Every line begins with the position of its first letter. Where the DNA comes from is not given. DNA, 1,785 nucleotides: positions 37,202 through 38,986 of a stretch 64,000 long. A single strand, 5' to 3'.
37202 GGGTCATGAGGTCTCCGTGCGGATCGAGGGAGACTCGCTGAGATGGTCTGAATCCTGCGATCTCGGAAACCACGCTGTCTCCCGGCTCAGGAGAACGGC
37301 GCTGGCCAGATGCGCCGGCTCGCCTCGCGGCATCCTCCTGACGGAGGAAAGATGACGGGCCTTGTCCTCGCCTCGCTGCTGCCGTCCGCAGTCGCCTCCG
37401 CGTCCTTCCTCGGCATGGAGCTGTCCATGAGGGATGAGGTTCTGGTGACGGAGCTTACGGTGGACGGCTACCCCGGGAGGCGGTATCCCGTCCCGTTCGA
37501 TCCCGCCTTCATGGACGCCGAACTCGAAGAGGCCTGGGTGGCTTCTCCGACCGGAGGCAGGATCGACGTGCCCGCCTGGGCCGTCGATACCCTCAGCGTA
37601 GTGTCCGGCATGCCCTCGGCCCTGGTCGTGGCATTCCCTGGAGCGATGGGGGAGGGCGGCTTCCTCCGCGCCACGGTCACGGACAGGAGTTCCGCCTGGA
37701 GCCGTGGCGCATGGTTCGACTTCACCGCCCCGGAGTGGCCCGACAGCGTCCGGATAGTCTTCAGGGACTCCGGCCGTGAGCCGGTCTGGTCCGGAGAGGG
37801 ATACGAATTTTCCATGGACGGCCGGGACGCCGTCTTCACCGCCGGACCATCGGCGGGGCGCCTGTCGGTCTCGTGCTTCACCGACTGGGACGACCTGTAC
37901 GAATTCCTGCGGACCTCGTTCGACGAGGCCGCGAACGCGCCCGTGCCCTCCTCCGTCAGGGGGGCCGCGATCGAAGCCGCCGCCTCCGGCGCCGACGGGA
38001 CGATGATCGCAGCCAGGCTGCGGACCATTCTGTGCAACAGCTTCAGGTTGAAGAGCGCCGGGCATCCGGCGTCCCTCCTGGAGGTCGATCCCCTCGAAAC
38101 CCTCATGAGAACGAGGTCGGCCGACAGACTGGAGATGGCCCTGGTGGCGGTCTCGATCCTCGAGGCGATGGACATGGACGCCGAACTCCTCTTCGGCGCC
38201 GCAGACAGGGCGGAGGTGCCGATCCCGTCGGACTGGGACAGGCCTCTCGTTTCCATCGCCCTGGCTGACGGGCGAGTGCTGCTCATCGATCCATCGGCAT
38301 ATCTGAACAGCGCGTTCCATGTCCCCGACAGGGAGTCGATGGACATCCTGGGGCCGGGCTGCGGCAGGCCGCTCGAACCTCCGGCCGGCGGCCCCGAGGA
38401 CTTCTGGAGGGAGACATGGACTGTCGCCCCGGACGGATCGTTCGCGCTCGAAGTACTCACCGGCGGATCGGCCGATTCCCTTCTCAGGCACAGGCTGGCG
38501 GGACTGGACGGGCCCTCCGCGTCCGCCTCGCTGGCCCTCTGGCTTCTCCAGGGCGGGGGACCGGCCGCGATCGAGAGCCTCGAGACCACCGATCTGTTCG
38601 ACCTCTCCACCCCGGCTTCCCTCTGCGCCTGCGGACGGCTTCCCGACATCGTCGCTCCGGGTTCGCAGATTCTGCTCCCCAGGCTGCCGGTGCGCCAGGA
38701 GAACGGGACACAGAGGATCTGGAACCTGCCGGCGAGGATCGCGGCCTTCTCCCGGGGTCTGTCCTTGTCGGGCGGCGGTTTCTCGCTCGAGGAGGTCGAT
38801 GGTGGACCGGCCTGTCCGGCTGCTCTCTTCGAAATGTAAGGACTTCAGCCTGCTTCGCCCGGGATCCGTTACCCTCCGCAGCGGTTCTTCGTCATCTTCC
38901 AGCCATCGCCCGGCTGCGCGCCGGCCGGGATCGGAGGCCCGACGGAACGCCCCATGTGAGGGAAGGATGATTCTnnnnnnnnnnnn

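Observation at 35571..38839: Tandem paralogous ~500-600 aa secreted transglutaminase-like proteins, one apparently lacking the catalytic nucleophile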

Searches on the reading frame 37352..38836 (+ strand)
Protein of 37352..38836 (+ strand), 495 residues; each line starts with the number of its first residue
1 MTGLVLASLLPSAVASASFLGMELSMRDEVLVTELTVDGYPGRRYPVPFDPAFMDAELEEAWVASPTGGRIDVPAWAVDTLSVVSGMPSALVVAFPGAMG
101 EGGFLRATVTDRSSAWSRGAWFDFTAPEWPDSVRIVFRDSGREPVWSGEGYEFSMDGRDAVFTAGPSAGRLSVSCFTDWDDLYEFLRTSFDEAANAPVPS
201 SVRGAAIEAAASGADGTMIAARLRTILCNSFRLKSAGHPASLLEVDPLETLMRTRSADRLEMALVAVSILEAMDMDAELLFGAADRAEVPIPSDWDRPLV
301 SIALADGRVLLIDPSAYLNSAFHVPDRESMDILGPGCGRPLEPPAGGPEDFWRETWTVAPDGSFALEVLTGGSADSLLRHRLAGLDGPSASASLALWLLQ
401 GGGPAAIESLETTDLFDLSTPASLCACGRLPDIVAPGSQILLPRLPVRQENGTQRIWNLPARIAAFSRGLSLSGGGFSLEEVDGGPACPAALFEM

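Call 4: search_protein_families(library=pfam, proteins=[window:37352-38836:+], max_evalue=1)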
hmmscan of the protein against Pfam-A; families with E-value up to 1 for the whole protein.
window:37352-38836:+ (495 aa): 1 family
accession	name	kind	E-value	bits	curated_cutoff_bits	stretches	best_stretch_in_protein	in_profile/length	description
PF12969.12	DUF3857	-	0.17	12.3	24.6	0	43-80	25-62/170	Domain of Unknown Function with PDB structure (DUF3857)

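Call 6: search_protein_families(library=ncbifam, proteins=[window:37352-38836:+], max_evalue=1)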
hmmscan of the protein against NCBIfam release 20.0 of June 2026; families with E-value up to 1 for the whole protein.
window:37352-38836:+ (495 aa): 0 families

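Call 8: find_homologous_proteins(query=window:37352-38836:+)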
Query window:37352-38836:+ (495 aa): 8 proteins with E <= 0.001 among 8000 candidates.
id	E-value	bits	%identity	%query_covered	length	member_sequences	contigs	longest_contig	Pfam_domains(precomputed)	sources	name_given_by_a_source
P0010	0.0e+0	1093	100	100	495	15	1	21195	-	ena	-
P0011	1.4e-263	893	82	100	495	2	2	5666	-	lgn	-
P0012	4.9e-181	621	59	98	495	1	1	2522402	-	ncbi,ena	-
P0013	7.6e-163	561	59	92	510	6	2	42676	-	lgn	-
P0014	2.3e-162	559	58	93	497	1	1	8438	-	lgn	-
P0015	3.2e-161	556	57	95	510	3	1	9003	-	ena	-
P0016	2.7e-119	417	46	100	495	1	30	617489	-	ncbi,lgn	-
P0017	5.1e-102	360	44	92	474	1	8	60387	-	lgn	-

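Call 13: search_solved_structures(query=A2, max_evalue=10, show_alignments=2)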
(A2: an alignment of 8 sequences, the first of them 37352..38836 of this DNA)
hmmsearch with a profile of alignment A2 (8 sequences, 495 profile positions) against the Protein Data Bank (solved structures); distinct sequences matched with E-value up to 10: 0.

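Call 15: find_homologous_proteins(query=A2, max_evalue=0.01)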
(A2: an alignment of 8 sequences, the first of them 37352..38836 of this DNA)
Query A2 (8 sequences) (495 aa, profile of the alignment): 8 proteins with E <= 0.01 among 8000 candidates.
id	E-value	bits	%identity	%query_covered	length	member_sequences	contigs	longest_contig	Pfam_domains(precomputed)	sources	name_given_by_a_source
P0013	3.3e-258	875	59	92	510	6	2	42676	-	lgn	-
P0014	3.7e-258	875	58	93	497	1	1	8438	-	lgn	-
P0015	2.7e-255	865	57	95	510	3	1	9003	-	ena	-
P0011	1.5e-252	856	82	100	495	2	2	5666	-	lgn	-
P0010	5.4e-250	848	100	100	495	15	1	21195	-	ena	-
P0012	1.6e-246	836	59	98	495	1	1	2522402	-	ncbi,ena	-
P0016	1.0e-217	741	46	100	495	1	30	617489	-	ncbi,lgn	-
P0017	5.7e-208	709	44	92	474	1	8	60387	-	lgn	-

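Call 21: find_encoding_contigs(protein=P0012, flank=8000, max_places=3)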
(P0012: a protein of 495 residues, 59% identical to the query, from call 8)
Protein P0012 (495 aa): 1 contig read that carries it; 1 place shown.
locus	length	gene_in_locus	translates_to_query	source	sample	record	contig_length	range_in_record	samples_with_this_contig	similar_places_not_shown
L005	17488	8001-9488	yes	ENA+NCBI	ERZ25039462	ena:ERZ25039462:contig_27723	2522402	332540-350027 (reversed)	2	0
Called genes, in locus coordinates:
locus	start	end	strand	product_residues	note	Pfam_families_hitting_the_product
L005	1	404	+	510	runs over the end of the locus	PF00890:FAD_binding_2, PF02910:Succ_DH_flav_C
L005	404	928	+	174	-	PF00877:NLPC_P60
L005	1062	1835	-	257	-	PF14559:TPR_19 (faint)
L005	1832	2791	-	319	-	PF01207:Dus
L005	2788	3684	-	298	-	PF04055:Radical_SAM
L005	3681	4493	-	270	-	PF21948:LplA-B_cat, PF03099:BPL_LplA_LipB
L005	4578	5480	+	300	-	-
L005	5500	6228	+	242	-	PF01975:SurE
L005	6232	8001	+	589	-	PF12969:DUF3857, PF01841:Transglut_core (weak)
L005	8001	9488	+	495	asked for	-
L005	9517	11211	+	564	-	PF03023:MurJ, PF01943:Polysacc_synt, PF01554:MatE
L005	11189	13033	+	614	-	PF01541:GIY-YIG (weak), PF27096:UvrC_M, PF22920:UvrC_RNaseH, PF08459:UvrC_RNaseH_dom, PF12826:HHH_2, PF14520:HHH_5, PF00633:HHH (weak)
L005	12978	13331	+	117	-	PF14667:Polysacc_synt_C (weak), PF07883:Cupin_2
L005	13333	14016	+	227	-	PF09929:DUF2161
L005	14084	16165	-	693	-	PF08126:Propeptide_C25, PF01364:Peptidase_C25, PF13860:FlgD_ig (weak), PF18962:Por_Secre_tail (faint)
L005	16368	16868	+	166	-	PF02915:Rubrerythrin, PF21349:RUBY_RBDX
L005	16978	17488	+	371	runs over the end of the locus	PF17170:DUF5128 (weak)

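Call 27: predict_structure(alignment_id=A2)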
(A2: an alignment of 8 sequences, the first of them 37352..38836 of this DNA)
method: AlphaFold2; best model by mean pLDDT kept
length: 495 residues; sequences in the alignment: 8
mean_pLDDT: 62.4   pTM: 0.41
mean pLDDT of the five models: 62.4, 60.9, 60.8, 57.3, 52.2
residues with pLDDT >= 90: 72; 70-90: 149; 50-70: 100; < 50: 174
segments of 3 or more residues with pLDDT < 50: 1-15, 80-88, 178-261, 279-299, 310-312, 314-348
pLDDT, mean of each block of 10 residues (from residue 1): 32 57 84 87 68 73 75 63 39 60 80 57 74 88 80 91 85 62 42 32 34 40 43 31 33 37 52 53 33 39 54 40 27 29 38 91 92 64 66 79 82 64 88 82 75 86 92 92 78 90
secondary structure, 60 per line:
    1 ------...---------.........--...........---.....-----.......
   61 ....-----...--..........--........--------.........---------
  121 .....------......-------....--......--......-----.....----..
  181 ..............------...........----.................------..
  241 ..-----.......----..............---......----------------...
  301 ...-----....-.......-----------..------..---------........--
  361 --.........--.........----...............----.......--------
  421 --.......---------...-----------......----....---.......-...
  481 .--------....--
elements in order: E19-27 E30-40 E44-48 E54-64 E70-72 E78-84 E87-94 E103-111 E121-125 E132-137 E145-148 E151-156 E159-164 E170-174 H179-194 H201-211 H216-232 H239-242 H248-254 H259-272 E276-281 E298-303 E309-312 H314-320 E351-358 E363-371 H374-382 H387-401 E406-412 E423-429 E439-441 E453-458 E463-466 E470-473 E478-481 E490-493

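Call 28: search_protein_representatives(alignment_id=A2)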
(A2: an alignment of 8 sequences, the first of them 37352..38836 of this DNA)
Query: 8 sequences, 495 profile positions. Proteins with E-value up to 0.001 (for the whole library): 42; up to 1e-10: 23; up to 1e-30: 21. The best 42 are listed.
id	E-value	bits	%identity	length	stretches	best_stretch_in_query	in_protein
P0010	1.7e-250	847.9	-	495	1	1-494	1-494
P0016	3.3e-218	741.4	-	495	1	1-494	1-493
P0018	8.7e-107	373.9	-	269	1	218-492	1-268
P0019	2.7e-93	329.4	-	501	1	4-477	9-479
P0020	4.5e-91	322.0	-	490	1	4-477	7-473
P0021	9.7e-86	304.4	-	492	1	42-473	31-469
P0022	2.5e-84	299.8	-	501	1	12-485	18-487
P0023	1.5e-83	297.2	-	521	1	3-484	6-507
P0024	8.9e-79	281.5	-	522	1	2-490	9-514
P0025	1.7e-77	277.2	-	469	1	47-462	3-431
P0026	1.1e-71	258.0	-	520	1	16-493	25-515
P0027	1.8e-69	250.8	-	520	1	9-478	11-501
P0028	4.7e-69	249.4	-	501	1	7-471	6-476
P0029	2.1e-64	234.1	-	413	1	105-492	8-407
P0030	6.0e-58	212.8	-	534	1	42-445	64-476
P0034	2.6e-39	151.3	-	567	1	26-475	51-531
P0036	2.1e-32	128.5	-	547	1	70-463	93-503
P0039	1.9e-08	49.5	-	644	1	164-340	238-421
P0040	8.2e-08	47.4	-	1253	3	169-447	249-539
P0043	5.7e-06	41.3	-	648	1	170-439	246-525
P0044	8.9e-06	40.7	-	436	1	157-377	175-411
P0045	1.9e-05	39.6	-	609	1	171-314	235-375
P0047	2.7e-04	35.8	-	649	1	243-432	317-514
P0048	2.9e-04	35.7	-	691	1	158-425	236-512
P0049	3.1e-04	35.6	-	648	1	167-374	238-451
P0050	3.1e-04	35.6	-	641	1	166-387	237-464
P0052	3.3e-04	35.5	-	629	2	172-399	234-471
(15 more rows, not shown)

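Call 29: search_protein_families(library=pfam, proteins=[P0039, P0040, P0043, P0044, P0045, P0047, P0048, P0049, P0050, P0052], max_evalue=0.01)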
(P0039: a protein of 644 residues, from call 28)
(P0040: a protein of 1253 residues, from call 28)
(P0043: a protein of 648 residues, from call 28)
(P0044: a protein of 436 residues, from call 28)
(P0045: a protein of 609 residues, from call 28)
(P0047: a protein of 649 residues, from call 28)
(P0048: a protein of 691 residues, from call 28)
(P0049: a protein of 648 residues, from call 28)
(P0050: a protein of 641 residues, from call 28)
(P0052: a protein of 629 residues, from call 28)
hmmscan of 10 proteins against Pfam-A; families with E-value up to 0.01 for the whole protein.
P0039 (644 aa): 3 families
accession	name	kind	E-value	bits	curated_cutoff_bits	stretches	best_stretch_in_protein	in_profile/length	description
PF12970.12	DUF3858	-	5.6e-11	43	27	1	527-639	4-116/116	Domain of Unknown Function with PDB structure (DUF3858)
PF12969.12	DUF3857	-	1.9e-09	38.2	24.6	1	88-230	26-169/170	Domain of Unknown Function with PDB structure (DUF3857)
PF01841.26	Transglut_core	-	0.00018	22.2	23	1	283-360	3-77/108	Transglutaminase-like superfamily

P0040 (1253 aa): 2 families
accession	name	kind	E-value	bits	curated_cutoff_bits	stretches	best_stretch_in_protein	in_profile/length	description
PF12969.12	DUF3857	-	1.1e-51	175.6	24.6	2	677-839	3-168/170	Domain of Unknown Function with PDB structure (DUF3857)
PF01841.26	Transglut_core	-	7.9e-13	49.1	23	1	284-362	3-76/108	Transglutaminase-like superfamily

P0043 (648 aa): 2 families
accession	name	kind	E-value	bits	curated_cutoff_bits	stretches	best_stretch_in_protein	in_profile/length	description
PF12969.12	DUF3857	-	6.3e-23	82.1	24.6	1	65-231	2-167/170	Domain of Unknown Function with PDB structure (DUF3857)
PF01841.26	Transglut_core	-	2.9e-07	31.2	23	1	279-351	3-72/108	Transglutaminase-like superfamily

P0044 (436 aa): 2 families
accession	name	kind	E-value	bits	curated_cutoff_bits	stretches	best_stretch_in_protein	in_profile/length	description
PF12969.12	DUF3857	-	9.1e-09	36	24.6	1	5-117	1-116/170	Domain of Unknown Function with PDB structure (DUF3857)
PF01841.26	Transglut_core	-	0.0001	23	23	1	246-316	25-85/108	Transglutaminase-like superfamily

P0045 (609 aa): 1 family
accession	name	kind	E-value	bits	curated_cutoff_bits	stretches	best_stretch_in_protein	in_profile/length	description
PF12969.12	DUF3857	-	1.6e-17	64.5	24.6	1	57-218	2-167/170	Domain of Unknown Function with PDB structure (DUF3857)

P0047 (649 aa): 3 families
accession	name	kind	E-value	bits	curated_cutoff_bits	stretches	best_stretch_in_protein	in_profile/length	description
PF12969.12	DUF3857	-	1e-21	78.1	24.6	1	53-230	2-169/170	Domain of Unknown Function with PDB structure (DUF3857)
PF01841.26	Transglut_core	-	3.2e-13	50.3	23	1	279-389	4-108/108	Transglutaminase-like superfamily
PF04473.18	DUF553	-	6e-06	26.2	20.5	1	287-388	13-112/140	Transglutaminase-like domain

P0048 (691 aa): 2 families
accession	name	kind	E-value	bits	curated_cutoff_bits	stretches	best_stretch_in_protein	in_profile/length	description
PF12969.12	DUF3857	-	8.5e-30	104.5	24.6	1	60-220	2-165/170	Domain of Unknown Function with PDB structure (DUF3857)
PF01841.26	Transglut_core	-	1e-08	35.8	23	1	281-357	3-76/108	Transglutaminase-like superfamily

P0049 (648 aa): 3 families
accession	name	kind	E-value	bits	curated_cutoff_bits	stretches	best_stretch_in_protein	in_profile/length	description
PF12969.12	DUF3857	-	4.5e-27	95.6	24.6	1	57-226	1-169/170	Domain of Unknown Function with PDB structure (DUF3857)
PF01841.26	Transglut_core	-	2e-07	31.7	23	1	273-347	2-72/108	Transglutaminase-like superfamily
PF12970.12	DUF3858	-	4e-05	24.2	27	1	546-633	24-111/116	Domain of Unknown Function with PDB structure (DUF3858)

P0050 (641 aa): 2 families
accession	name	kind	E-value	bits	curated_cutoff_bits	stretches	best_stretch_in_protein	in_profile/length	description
PF12969.12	DUF3857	-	6.6e-11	43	24.6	1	59-218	1-161/170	Domain of Unknown Function with PDB structure (DUF3857)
PF01841.26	Transglut_core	-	2.1e-05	25.2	23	1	273-347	2-73/108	Transglutaminase-like superfamily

P0052 (629 aa): 2 families
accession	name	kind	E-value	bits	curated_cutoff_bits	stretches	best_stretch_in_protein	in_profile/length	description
PF12969.12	DUF3857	-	3e-27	96.2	24.6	1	51-214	1-166/170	Domain of Unknown Function with PDB structure (DUF3857)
PF01841.26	Transglut_core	-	6.2e-09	36.5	23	1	269-341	7-76/108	Transglutaminase-like superfamily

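Call 30: search_protein_families(library=pfam, proteins=[P0019, P0020, P0021, P0023, P0024, P0026, P0028, P0030, P0034, P0036], max_evalue=0.1)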
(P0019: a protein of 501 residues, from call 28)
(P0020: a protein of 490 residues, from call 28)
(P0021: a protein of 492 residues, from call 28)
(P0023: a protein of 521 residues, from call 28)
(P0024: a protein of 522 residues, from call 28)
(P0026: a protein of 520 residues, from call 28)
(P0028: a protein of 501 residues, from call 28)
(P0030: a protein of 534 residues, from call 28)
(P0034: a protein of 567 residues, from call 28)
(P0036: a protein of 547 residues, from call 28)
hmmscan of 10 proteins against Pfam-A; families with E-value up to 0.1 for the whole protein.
P0019 (501 aa): 0 families

P0020 (490 aa): 1 family
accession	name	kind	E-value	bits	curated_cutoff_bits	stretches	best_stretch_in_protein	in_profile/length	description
PF01841.26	Transglut_core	-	0.08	13.7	23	0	246-285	40-79/108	Transglutaminase-like superfamily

P0021 (492 aa): 2 families
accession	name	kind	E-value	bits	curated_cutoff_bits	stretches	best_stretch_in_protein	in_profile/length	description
PF13369.12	Transglut_core2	-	0.013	15.4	23.5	1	239-268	56-85/155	Transglutaminase-like superfamily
PF12969.12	DUF3857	-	0.022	15.3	24.6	1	31-99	24-99/170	Domain of Unknown Function with PDB structure (DUF3857)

P0023 (521 aa): 0 families

P0024 (522 aa): 3 families
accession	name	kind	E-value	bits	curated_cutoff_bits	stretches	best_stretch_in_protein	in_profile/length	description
PF01841.26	Transglut_core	-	4.2e-05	24.2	23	1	235-296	13-74/108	Transglutaminase-like superfamily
PF13369.12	Transglut_core2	-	0.00044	20.2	23.5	1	232-331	23-110/155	Transglutaminase-like superfamily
PF06545.17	AllG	-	0.0075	16.3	27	1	216-333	82-193/215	Oxamate carbamoyltransferase subunit AllG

P0026 (520 aa): 2 families
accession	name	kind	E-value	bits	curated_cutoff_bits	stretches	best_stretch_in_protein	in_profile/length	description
PF12969.12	DUF3857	-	0.0014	19.1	24.6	1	56-132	24-108/170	Domain of Unknown Function with PDB structure (DUF3857)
PF13369.12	Transglut_core2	-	0.021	14.7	23.5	1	272-302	58-88/155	Transglutaminase-like superfamily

P0028 (501 aa): 1 family
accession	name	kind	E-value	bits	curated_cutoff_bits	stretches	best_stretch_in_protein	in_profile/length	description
PF19739.5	DUF6228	-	0.073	13.7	28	0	3-51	69-122/132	Family of unknown function (DUF6228)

P0030 (534 aa): 0 families

P0034 (567 aa): 1 family
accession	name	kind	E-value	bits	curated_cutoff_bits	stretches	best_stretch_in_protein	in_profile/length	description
PF12969.12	DUF3857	-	0.0018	18.8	24.6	1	57-169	13-133/170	Domain of Unknown Function with PDB structure (DUF3857)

P0036 (547 aa): 0 families

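Call 36: fold_search(model_id=the predicted structure, library=pdb)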
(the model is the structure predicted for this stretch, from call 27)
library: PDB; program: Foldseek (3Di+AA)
matches with E <= 10: 940; with E <= 0.001: 51
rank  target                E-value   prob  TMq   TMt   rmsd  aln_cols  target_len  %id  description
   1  3kd4_A                7.4e-12  1.00  0.42  0.42  12.2       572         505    9  CRYSTAL STRUCTURE OF A PUTATIVE PROTEASE (BDI_1141) FROM PARABACTEROIDES DISTASONIS ATCC 8503 AT 2.00 A RESOLUTION (released 2009-11-24)
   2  6oiu_A                5.7e-05  1.00  0.21  0.13   9.4       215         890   13  X-ray crystal structure of the ectodomain of the Toxoplasma gondii ME49 Aminopeptidase N (TGME49_224350) (released 2020-09-30)
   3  6s7o_E                7.6e-05  0.98  0.20  0.18  18.8       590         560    8  Cryo-EM structure of human oligosaccharyltransferase complex OST-A (released 2019-12-18)
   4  8agb_E                1.3e-04  0.97  0.19  0.21  17.9       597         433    6  Structure of yeast oligosaccharylransferase complex with lipid-linked oligosaccharide bound (released 2022-12-07)
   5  8b6l_O                1.5e-04  0.99  0.19  0.17  25.3       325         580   10  Subtomogram average of the human Sec61-TRAP-OSTA-translocon (released 2022-12-07)
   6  4kx7_A                1.7e-04  1.00  0.20  0.13   9.6       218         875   10  Crystal structure of human aminopeptidase A (released 2013-07-31)
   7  4wz9_A                2.3e-04  1.00  0.20  0.12  10.2       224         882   11  APN1 from Anopheles gambiae (released 2015-06-17)
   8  4wz9_B                2.4e-04  1.00  0.20  0.12  10.7       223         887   11  APN1 from Anopheles gambiae (released 2015-06-17)
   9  6oiu_C                2.7e-04  1.00  0.21  0.13   9.4       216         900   12  X-ray crystal structure of the ectodomain of the Toxoplasma gondii ME49 Aminopeptidase N (TGME49_224350) (released 2020-09-30)
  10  4j3b                  2.8e-04  1.00  0.20  0.12   9.1       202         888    8  A naturally variable residue in the S1 subsite of M1-family aminopeptidases modulates catalytic properties and promotes  (released 2013-08-07)
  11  8sw0                  3.0e-04  1.00  0.20  0.13   8.3       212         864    8  Puromycin sensitive aminopeptidase (released 2023-07-26)
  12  6oiu_B                3.0e-04  1.00  0.21  0.13   9.2       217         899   12  X-ray crystal structure of the ectodomain of the Toxoplasma gondii ME49 Aminopeptidase N (TGME49_224350) (released 2020-09-30)
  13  7pfs_B                3.0e-04  1.00  0.19  0.12   9.4       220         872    9  Crystal structure of ERAP2 aminopeptidase in complex with phosphinic pseudotripeptide ((1R)-1-Amino-3-phenylpropyl){2- (released 2022-01-26)
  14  3chp                  3.1e-04  1.00  0.19  0.16   8.5       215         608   11  Crystal structure of leukotriene a4 hydrolase in complex with (3S)-3-amino-4-oxo-4-[(4-phenylmethoxyphenyl)amino]butanoi (released 2008-04-22)
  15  3t8v                  3.3e-04  1.00  0.21  0.13   7.9       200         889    8  A bestatin-based chemical biology strategy reveals distinct roles for malaria M1- and M17-family aminopeptidases (released 2011-09-28)
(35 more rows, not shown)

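Call 40: find_encoding_contigs(protein=P0019, flank=8000, max_places=2)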
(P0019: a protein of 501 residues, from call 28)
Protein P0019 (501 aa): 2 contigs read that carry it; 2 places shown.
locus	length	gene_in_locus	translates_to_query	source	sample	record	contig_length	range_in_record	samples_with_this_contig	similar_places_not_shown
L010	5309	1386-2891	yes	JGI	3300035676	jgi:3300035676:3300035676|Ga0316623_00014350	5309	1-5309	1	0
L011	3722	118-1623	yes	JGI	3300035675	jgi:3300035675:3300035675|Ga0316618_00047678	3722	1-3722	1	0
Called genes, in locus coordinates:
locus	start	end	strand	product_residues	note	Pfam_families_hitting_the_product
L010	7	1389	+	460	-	PF01841:Transglut_core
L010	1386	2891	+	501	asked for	-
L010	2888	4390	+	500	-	PF07719:TPR_2 (faint), PF13428:TPR_14 (faint), PF13432:TPR_16 (weak)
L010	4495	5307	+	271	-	?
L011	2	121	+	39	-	?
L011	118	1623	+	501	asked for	-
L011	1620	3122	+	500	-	PF07719:TPR_2 (faint), PF13428:TPR_14 (faint), PF13432:TPR_16 (weak)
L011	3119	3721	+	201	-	?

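Call 42: find_encoding_contigs(protein=P0036, flank=9000, max_places=2)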
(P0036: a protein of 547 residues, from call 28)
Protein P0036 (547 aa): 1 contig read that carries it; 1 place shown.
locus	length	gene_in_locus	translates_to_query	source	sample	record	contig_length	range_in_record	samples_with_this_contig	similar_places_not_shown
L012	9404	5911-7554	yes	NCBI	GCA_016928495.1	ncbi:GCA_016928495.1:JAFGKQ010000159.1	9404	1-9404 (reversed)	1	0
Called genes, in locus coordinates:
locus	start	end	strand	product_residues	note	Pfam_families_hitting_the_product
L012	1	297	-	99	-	PF01207:Dus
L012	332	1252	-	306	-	PF04055:Radical_SAM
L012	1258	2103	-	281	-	PF21948:LplA-B_cat, PF03099:BPL_LplA_LipB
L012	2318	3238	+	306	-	-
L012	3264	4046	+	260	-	PF01975:SurE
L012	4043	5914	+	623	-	PF12969:DUF3857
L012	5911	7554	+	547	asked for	-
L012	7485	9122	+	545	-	-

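Call 43: find_encoding_contigs(protein=P0034, flank=9000, max_places=2)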
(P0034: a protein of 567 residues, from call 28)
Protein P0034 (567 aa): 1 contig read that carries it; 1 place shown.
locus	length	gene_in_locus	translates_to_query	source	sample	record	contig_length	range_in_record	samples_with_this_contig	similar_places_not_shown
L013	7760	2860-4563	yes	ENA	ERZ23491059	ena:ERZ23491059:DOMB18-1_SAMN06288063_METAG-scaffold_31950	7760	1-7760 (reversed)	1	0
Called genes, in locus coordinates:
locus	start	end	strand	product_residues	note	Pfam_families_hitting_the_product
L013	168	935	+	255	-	PF01975:SurE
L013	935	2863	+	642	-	PF12969:DUF3857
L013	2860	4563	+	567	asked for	-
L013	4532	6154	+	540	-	PF13432:TPR_16 (weak), PF00515:TPR_1 (faint), PF07719:TPR_2 (weak), PF13424:TPR_12 (weak), PF13428:TPR_14 (weak), PF13414:TPR_11 (weak), PF14559:TPR_19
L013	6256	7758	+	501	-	?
